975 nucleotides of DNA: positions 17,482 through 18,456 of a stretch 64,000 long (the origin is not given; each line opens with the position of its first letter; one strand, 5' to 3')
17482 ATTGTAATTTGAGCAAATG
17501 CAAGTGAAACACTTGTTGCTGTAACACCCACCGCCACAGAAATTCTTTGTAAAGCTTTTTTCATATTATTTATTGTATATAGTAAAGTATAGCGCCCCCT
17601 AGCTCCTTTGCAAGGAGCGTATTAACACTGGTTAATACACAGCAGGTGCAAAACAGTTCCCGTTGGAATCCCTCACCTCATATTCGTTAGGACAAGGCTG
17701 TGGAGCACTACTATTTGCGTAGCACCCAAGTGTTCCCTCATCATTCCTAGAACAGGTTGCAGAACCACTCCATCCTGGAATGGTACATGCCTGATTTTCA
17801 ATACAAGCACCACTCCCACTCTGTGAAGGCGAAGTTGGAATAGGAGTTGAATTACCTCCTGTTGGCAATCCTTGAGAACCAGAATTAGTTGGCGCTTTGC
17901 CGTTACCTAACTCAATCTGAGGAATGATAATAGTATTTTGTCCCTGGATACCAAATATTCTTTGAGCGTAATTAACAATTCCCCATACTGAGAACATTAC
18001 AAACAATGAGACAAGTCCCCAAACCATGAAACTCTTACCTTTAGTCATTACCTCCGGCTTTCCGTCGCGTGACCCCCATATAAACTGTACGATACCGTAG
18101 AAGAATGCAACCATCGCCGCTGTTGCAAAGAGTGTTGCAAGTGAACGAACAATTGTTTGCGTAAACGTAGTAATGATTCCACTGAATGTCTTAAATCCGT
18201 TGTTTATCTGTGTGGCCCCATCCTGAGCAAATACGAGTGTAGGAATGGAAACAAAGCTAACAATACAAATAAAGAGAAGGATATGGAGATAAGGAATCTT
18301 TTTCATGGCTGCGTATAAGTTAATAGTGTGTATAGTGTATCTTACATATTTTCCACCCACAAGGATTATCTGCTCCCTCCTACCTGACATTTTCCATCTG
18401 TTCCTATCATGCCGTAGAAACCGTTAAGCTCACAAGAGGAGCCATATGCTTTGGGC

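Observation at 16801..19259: Tandem array of four paralogous TrbC/VirB2-like small membrane proteins; a soluble VirD4/TraD-like ATPase is encoded 35 kb away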

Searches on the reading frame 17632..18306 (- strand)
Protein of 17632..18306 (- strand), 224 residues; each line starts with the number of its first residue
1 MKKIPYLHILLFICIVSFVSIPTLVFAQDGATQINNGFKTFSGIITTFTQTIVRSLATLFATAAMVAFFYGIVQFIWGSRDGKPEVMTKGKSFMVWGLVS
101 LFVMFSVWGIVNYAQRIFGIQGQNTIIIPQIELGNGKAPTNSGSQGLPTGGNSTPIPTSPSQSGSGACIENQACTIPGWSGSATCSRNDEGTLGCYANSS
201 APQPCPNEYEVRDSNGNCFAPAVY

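Call 3: search_protein_families(library=pfam, proteins=[window:17635-18306:-], max_evalue=1)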
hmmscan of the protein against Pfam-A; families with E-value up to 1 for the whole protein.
seq(224 aa): 7 families
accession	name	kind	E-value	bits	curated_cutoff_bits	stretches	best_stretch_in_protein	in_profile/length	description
PF18895.5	T4SS_pilin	-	3.7e-07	30.6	26.6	1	44-113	4-70/71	Type IV secretion system pilin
PF12725.13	DUF3810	-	0.0061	16.4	28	1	38-116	6-87/311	Protein of unknown function (DUF3810)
PF05545.16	FixQ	-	0.014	15.7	29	1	51-79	4-32/49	Cbb3-type cytochrome oxidase component FixQ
PF04893.22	Yip1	-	0.086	13.1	28.6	1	8-120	22-124/173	Yip1 domain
PF11700.14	ATG22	-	0.093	11.9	24.1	1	34-133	297-395/482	Vacuole effluxer Atg22 like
PF13273.12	DUF4064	-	0.1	13.3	32.1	1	15-102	18-101/102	Protein of unknown function (DUF4064)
PF00184.22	Hormone_5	-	0.29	12.5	27.2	1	161-222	7-65/79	Neurohypophysial hormones, C-terminal Domain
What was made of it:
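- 17632..18306 (-): p3: a 224-aa pilin hairpin followed by a disordered Ser/Pro/Gly linker and a six-Cys C-terminal beta-rich mini-domain. PF18895 scores 30.6 bits (call 3).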

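Call 18: find_homologous_proteins(query=window:17635-18306:-, max_evalue=0.001)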
Query seq(224 aa) (224 aa): 109 proteins with E <= 0.001 among 171 candidates.
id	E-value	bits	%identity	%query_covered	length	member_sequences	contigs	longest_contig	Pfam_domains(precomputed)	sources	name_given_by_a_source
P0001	7.0e-138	475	94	100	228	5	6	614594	PF18895.6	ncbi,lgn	-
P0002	7.5e-134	462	91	100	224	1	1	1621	PF18895.6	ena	-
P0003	2.5e-95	336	71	100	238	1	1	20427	PF18895.6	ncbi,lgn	-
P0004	1.8e-88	314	66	100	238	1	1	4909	PF18895.6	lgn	-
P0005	1.2e-87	311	68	100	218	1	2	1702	-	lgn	-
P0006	8.4e-77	276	60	98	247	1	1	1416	-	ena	-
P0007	2.2e-73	264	70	85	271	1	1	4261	PF18895.6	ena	-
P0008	5.5e-71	257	80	66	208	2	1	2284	PF18895.6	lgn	-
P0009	1.7e-69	252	81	66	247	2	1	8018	-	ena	-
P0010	3.4e-67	244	80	66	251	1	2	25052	PF18895.6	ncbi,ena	-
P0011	5.0e-67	244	62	93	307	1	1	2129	-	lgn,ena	-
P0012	4.4e-66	241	61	92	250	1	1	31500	PF18895.6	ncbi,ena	-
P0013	5.3e-58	214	48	100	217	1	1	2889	PF18895.6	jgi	jgi:hypothetical protein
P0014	2.6e-55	205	50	92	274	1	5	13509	-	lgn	-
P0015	8.6e-53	197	64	63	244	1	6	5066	-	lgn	-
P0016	4.7e-52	195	48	99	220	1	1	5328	PF18895.6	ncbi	-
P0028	1.4e-43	167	54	73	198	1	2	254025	PF18895.6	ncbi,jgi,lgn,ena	ncbi:MAG: hypothetical protein WCT07_02460 [Candidatus Paceibacterota bacterium]|jgi:hypothetical pr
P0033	6.5e-42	161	52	67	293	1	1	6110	PF18895.6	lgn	-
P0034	8.6e-42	161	61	59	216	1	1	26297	PF18895.6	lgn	-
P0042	1.4e-40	157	56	58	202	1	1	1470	PF18895.6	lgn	-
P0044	6.5e-40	155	46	84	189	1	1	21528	PF18895.6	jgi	jgi:hypothetical protein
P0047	1.5e-39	154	40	96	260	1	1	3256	PF18895.6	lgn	-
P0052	2.3e-38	150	40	89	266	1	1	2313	PF18895.6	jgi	jgi:hypothetical protein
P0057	7.3e-37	145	49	71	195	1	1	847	PF18895.6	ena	-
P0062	1.4e-35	141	39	92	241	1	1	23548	PF18895.6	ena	-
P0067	1.2e-34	138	48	61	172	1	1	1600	PF18895.6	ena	-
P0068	1.6e-34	137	50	61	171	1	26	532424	PF18895.6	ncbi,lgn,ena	-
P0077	3.7e-29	120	52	52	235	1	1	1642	PF18895.6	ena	-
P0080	2.0e-28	117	41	75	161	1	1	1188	PF18895.6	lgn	-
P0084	1.0e-25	108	45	63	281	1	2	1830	PF18895.6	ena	-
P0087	2.1e-25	107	37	93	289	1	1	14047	PF18895.6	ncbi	-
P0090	7.9e-25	106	43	72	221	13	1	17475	PF18895.6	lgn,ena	-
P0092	1.6e-24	105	45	53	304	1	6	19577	PF18895.6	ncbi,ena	-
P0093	2.3e-24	104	42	72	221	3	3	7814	PF18895.6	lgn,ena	-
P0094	3.9e-24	103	46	50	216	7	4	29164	PF18895.6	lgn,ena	-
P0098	2.2e-23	101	42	59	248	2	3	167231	-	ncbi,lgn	-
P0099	2.5e-23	101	45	62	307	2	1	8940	PF18895.6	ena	-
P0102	8.3e-23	99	36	74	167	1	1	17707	PF18895.6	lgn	-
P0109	1.1e-6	46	31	54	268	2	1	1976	PF18895.6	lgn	-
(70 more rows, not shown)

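Call 20: find_encoding_contigs(protein=P0001, flank=10000, max_places=6)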
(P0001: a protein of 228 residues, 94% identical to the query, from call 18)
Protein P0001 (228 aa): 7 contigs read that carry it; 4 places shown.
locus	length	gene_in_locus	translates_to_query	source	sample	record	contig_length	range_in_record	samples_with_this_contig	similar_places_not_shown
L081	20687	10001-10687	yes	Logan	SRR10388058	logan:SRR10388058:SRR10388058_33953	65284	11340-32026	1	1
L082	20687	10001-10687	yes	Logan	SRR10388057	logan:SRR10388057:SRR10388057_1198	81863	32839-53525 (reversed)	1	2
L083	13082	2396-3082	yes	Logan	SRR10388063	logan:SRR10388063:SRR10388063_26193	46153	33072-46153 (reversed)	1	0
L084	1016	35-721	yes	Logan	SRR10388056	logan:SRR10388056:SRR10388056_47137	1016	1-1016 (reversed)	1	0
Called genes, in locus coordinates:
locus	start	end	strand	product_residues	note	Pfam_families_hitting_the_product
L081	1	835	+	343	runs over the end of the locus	-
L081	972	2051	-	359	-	PF00575:S1 (weak), PF23459:S1_RRP5 (faint), PF21543:CvfB_2nd (faint), PF00575:S1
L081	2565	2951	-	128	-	-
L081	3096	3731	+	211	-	PF13483:Lactamase_B_3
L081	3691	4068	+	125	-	-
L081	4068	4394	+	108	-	-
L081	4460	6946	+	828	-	PF00521:DNA_topoisoIV, PF03989:DNA_gyraseA_C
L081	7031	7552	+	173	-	PF01135:PCMT, PF01209:Ubie_methyltran, PF01728:FtsJ, PF05175:MTS, PF13489:Methyltransf_23, PF13847:Methyltransf_31, PF08241:Methyltransf_11, PF08242:Methyltransf_12, +5 more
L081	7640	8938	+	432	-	PF01547:SBP_bac_1, PF13416:SBP_bac_8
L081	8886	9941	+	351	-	-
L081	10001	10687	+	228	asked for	PF18895:T4SS_pilin (weak)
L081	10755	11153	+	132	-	-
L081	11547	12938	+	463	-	PF00587:tRNA-synt_2b, PF03129:HGTP_anticodon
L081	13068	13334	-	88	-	-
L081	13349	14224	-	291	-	-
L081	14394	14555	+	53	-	PF00471:Ribosomal_L33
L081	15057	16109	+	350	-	PF00044:Gp_dh_N, PF02800:Gp_dh_C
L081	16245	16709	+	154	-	PF02502:LacAB_rpiB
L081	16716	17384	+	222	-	PF00834:Ribul_P_3_epim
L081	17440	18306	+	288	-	PF13292:DXP_synthase_N, PF00456:Transketolase_N, PF00676:E1_dh, PF09364:XFP_N (weak)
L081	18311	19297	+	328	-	PF02779:Transket_pyr, PF22613:Transketolase_C_1, PF02780:Transketolase_C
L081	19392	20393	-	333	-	PF00294:PfkB, PF08543:Phos_pyr_kin (weak)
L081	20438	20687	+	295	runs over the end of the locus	PF01116:F_bP_aldolase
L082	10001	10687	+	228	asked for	PF18895:T4SS_pilin (weak)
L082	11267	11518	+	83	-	PF18895:T4SS_pilin (weak)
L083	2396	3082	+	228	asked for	PF18895:T4SS_pilin (weak)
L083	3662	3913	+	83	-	PF18895:T4SS_pilin (weak)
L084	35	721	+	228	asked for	PF18895:T4SS_pilin (weak)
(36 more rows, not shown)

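Call 27: search_protein_families(library=ncbifam, proteins=[window:17632-18306:-], max_evalue=0.1)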
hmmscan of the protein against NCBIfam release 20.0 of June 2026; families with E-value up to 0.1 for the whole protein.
window:17632-18306:- (224 aa): 1 family
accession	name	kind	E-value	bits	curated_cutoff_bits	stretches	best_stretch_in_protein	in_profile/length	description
NF041554.1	SA1362_fam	subfamily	0.087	13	42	1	43-84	15-56/70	SA1362 family protein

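Call 44: predict_structure(alignment_id=A3)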
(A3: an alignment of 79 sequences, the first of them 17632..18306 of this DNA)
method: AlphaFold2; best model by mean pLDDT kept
length: 224 residues; sequences in the alignment: 79
mean_pLDDT: 72.4   pTM: 0.38
mean pLDDT of the five models: 72.4, 71.9, 71.7, 70.8, 68.2
residues with pLDDT >= 90: 11; 70-90: 135; 50-70: 42; < 50: 36
segments of 3 or more residues with pLDDT < 50: 131-163
pLDDT, mean of each block of 10 residues (from residue 1): 70 78 65 58 70 81 84 83 84 86 88 80 56 44 42 43 61 82 88 83 80 87 71
secondary structure, 60 per line:
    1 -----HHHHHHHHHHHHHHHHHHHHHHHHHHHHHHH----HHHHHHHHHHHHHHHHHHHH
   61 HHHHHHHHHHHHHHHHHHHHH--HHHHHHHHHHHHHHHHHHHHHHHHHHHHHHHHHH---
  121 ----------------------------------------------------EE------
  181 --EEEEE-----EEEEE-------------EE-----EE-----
elements in order: H6-36 H41-81 H84-117 E183-187 E193-197
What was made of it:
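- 17632..18306 (-): In the AlphaFold model, helices span 41-81 and 84-117, the linker 131-163 has pLDDT below 50, and the tail from about 170 to 224 has pLDDT 80-88 with beta strands (call 44).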

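Call 48: fold_search(model_id=the predicted structure, library=pdb)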
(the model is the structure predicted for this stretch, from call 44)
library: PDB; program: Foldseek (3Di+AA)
matches with E <= 10: 138; with E <= 0.001: 0
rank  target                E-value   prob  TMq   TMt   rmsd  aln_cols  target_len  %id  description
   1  8cok_A                1.4e+00  0.18  0.22  0.39   6.7       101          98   14  Structural analysis of ING3 protein and its binding to histone H3 (released 2023-05-17)
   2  2yuq_MODEL_1_A        2.3e+00  0.03  0.09  0.15  14.2        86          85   15  Solution structure of the SH3 domain of human Tyrosine-protein kinase ITK/TSK (released 2007-10-09)
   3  1yvw_A                2.6e+00  0.63  0.20  0.47   9.0        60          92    8  Crystal structure of Phosphoribosyl-ATP pyrophosphohydrolase from Bacillus cereus. NESGC target BcR13. (released 2005-03-01)
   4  2ic6_B                2.9e+00  0.41  0.27  0.66   2.7        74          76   11  The Coiled-coil Domain (residues 1-75) Structure of the Sin Nombre Virus Nucleocapsid Protein (released 2007-02-27)
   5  4b6x_B                3.6e+00  0.60  0.23  0.78   1.6        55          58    4  Crystal structure of in planta processed AvrRps4 (released 2012-09-19)
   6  2ic9_A                3.6e+00  0.38  0.27  0.68   2.4        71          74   11  The Coiled-coil Domain (residues 1-93) Structure of the Sin Nombre Virus Nucleocapsid Protein (released 2007-02-27)
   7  5uhq_A                3.6e+00  0.38  0.20  0.48   8.1        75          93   12  Structure of a SemiSWEET Q20A mutant (released 2017-08-02)
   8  6cnn_A                3.6e+00  0.20  0.27  0.17  17.2       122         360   10  Cryo-EM structure of the human SK4/calmodulin channel complex in the Ca2+ bound state I (released 2018-05-02)
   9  8b6l_O                3.6e+00  0.18  0.28  0.12  14.1       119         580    8  Subtomogram average of the human Sec61-TRAP-OSTA-translocon (released 2022-12-07)
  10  7k3h_B                3.8e+00  0.60  0.23  0.54   1.4        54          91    6  Crystal structure of deep network hallucinated protein 0217 (released 2021-12-22)
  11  5l8b_A                3.8e+00  0.41  0.20  0.48   3.7        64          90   17  Crystal structure of Rhodospirillum rubrum Rru_A0973 mutant E62A (released 2016-08-31)
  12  8ftm_B                3.8e+00  0.33  0.27  0.09   6.7        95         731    9  Setx-ssRNA-ADP-SO4 complex (released 2023-10-25)
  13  6j22_B                3.8e+00  0.14  0.19  0.22  12.8        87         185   11  Crystal structure of Bi-functional enzyme (released 2020-01-01)
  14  3g67_A                3.8e+00  0.14  0.26  0.27  26.4       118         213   14  Crystal Structure of a Soluble Chemoreceptor from Thermotoga maritima (released 2009-07-28)
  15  4b6x_A                4.1e+00  0.51  0.25  0.70   2.4        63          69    8  Crystal structure of in planta processed AvrRps4 (released 2012-09-19)
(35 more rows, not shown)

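Call 49: find_encoding_contigs(protein=P0068, flank=10000, max_places=3)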
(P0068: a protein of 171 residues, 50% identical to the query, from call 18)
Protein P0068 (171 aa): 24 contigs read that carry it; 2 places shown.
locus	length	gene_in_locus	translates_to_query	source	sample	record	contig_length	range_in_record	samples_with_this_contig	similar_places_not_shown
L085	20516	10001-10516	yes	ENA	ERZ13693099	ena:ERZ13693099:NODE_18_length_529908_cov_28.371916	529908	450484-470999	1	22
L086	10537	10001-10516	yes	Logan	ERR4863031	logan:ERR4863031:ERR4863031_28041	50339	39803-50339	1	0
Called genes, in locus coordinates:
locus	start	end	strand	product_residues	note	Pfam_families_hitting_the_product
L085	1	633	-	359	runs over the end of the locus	PF00575:S1, PF21543:CvfB_2nd (faint), PF23459:S1_RRP5 (faint), PF00575:S1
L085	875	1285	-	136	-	-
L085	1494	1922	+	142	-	-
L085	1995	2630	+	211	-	PF13483:Lactamase_B_3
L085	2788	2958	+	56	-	-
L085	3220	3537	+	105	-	-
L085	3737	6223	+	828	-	PF00521:DNA_topoisoIV, PF03989:DNA_gyraseA_C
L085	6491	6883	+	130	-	-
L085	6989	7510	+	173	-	PF01135:PCMT, PF01209:Ubie_methyltran, PF05175:MTS, PF13489:Methyltransf_23, PF13847:Methyltransf_31, PF08241:Methyltransf_11, PF08242:Methyltransf_12, PF13649:Methyltransf_25, +1 more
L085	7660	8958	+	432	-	PF01547:SBP_bac_1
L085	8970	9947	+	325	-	PF18895:T4SS_pilin (faint)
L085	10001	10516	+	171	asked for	PF18895:T4SS_pilin (weak)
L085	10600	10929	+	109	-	PF18895:T4SS_pilin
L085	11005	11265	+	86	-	PF18895:T4SS_pilin (weak)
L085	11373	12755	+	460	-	PF28494:GlyRS_ins_1 (faint), PF00587:tRNA-synt_2b, PF03129:HGTP_anticodon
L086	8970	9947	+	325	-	PF18895:T4SS_pilin (faint)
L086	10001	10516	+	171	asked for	PF18895:T4SS_pilin (weak)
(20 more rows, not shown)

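Call 51: find_encoding_contigs(protein=P0098, flank=10000, max_places=2)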
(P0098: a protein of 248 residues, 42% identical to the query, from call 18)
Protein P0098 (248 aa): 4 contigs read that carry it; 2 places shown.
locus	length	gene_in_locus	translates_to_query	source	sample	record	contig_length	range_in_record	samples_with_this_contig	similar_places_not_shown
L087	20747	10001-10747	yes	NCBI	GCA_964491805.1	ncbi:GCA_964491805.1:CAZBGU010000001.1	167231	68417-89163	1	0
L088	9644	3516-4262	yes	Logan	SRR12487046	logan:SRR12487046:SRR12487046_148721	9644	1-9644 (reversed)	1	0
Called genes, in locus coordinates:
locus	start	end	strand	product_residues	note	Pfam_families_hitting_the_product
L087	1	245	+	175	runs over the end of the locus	-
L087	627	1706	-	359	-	PF00575:S1 (weak), PF21543:CvfB_2nd (faint), PF23459:S1_RRP5 (faint), PF00575:S1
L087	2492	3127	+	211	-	PF13483:Lactamase_B_3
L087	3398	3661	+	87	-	-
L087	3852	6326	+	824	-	PF00521:DNA_topoisoIV, PF03989:DNA_gyraseA_C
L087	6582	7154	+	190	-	PF01135:PCMT (weak), PF13489:Methyltransf_23, PF01209:Ubie_methyltran, PF05175:MTS, PF13847:Methyltransf_31, PF08241:Methyltransf_11, PF08242:Methyltransf_12, PF13649:Methyltransf_25, +4 more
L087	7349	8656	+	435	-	PF01547:SBP_bac_1, PF13416:SBP_bac_8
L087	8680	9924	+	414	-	-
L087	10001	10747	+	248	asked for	-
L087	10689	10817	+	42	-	-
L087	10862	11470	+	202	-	-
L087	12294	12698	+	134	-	-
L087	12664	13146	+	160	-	PF18895:T4SS_pilin (weak)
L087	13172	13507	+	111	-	PF18895:T4SS_pilin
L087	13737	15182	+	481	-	PF28494:GlyRS_ins_1 (faint), PF00587:tRNA-synt_2b, PF03129:HGTP_anticodon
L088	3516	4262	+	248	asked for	-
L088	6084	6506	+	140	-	PF18895:T4SS_pilin (weak)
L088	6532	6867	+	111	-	PF18895:T4SS_pilin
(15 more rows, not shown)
